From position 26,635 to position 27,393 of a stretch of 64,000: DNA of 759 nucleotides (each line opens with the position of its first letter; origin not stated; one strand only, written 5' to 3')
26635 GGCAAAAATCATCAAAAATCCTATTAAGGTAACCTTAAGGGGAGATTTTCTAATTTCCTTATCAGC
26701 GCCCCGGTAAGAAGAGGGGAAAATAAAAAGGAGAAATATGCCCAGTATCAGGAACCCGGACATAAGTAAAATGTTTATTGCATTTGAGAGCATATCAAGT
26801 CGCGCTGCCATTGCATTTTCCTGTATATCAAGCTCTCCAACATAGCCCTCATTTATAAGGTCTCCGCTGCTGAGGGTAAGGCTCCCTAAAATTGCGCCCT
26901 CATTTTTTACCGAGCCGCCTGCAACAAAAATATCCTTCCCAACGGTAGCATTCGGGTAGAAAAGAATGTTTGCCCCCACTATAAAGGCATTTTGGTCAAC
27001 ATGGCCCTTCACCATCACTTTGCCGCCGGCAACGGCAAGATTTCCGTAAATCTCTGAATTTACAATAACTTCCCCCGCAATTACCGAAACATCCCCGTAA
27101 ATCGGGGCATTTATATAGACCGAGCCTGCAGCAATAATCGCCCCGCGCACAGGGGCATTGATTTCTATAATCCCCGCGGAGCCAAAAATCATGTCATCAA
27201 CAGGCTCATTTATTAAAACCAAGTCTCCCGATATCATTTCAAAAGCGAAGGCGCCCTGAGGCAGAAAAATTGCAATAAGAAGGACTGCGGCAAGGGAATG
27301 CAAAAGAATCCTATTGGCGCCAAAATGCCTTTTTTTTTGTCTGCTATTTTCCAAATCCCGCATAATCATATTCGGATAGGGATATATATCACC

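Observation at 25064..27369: Tandem paralogous membrane-anchored bactofilin-like proteins directly next to the secY-rpl15 cluster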

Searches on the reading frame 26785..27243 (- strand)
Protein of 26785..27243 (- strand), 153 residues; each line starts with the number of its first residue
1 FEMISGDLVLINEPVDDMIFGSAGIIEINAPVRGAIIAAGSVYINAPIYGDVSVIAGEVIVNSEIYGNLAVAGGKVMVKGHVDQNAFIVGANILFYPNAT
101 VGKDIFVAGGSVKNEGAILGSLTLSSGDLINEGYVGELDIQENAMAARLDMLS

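Call 48: predict_structure(alignment_id=A3)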
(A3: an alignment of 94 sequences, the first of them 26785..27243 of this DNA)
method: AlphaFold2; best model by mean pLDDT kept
length: 153 residues; sequences in the alignment: 94
mean_pLDDT: 93.8   pTM: 0.86
mean pLDDT of the five models: 93.8, 93.6, 93.3, 92.9, 92.6
residues with pLDDT >= 90: 134; 70-90: 8; 50-70: 5; < 50: 6
segments of 3 or more residues with pLDDT < 50: 150-153
pLDDT, mean of each block of 10 residues (from residue 1): 95 98 98 98 98 97 99 98 98 98 96 98 94 97 59 45
secondary structure, 60 per line:
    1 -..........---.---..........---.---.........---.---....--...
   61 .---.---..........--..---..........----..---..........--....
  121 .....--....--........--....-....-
elements in order: E2-11 E19-28 E36-44 E52-55 E58-61 E69-78 E86-95 E105-114 E117-125 E128-131 E134-141 H144-147 H149-152

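Call 53: fold_search(model_id=the predicted structure, library=pdb)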
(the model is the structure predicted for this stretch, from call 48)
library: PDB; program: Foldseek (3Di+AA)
matches with E <= 10: 163; with E <= 0.001: 0
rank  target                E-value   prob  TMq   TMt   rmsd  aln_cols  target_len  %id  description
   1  3ult_A                1.9e-01  0.14  0.19  0.23  10.8       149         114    9  Crystal structure of an ice-binding protein from the perennial ryegrass, Lolium perenne (released 2012-02-15)
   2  8enq_A                2.4e-01  0.02  0.10  0.11  13.6       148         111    5  E. coli CsgA fibril (218-pixel box size) (released 2023-10-04)
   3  4ihg_C                3.3e-01  0.12  0.21  0.14  13.0       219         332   10  Chasing Acyl Carrier Protein Through a Catalytic Cycle of Lipid A Production (released 2013-11-13)
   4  4ihg_E                3.7e-01  0.08  0.19  0.12  13.4       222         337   12  Chasing Acyl Carrier Protein Through a Catalytic Cycle of Lipid A Production (released 2013-11-13)
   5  6eio                  3.9e-01  0.38  0.39  0.29  17.0       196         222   12  Crystal structure of an ice binding protein from an Antarctic Biological Consortium (released 2018-03-28)
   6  9qez_I                5.1e-01  0.06  0.16  0.15  11.4       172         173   12  Carbonic anhydrase mutant (released 2025-12-10)
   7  6p83_C                5.7e-01  0.09  0.20  0.12  12.9       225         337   12  E.coli LpxD in complex with compound 1o (released 2019-08-28)
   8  9u4u_A                5.7e-01  0.01  0.10  0.10  17.4       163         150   10  Structure of the functional amyloid FapC from Pseudomonas sp.UK4 (released 2025-08-06)
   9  7d6c_5                6.7e-01  0.03  0.11  0.12  13.0       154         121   16  Crystal structure of CcmM N-terminal domain in complex with CcmN (released 2021-08-04)
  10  6rib_A                7.8e-01  0.35  0.36  0.49   6.8       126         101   13  Cryo-EM reconstruction of Thermus thermophilus bactofilin double helical filaments (released 2019-07-17)
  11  5i04_A                7.8e-01  0.03  0.16  0.06  15.8       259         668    7  Crystal structure of the orphan region of human endoglin/CD105 (released 2017-06-07)
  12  3fww                  8.8e-01  0.08  0.20  0.11  11.7       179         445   12  The crystal structure of the bifunctional N-acetylglucosamine-1-phosphate uridyltransferase/glucosamine-1-phosphate acet (released 2009-03-24)
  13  9qev_B                9.2e-01  0.05  0.17  0.16  11.5       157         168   13  A native carbonic anhydrase from Caloramator australiacus (released 2025-12-10)
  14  6p83_B                1.0e+00  0.06  0.19  0.13  12.9       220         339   12  E.coli LpxD in complex with compound 1o (released 2019-08-28)
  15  7kr9                  1.0e+00  0.04  0.17  0.10  12.6       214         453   13  Bifunctional enzyme GlmU bound to Zn(II) (released 2021-12-01)
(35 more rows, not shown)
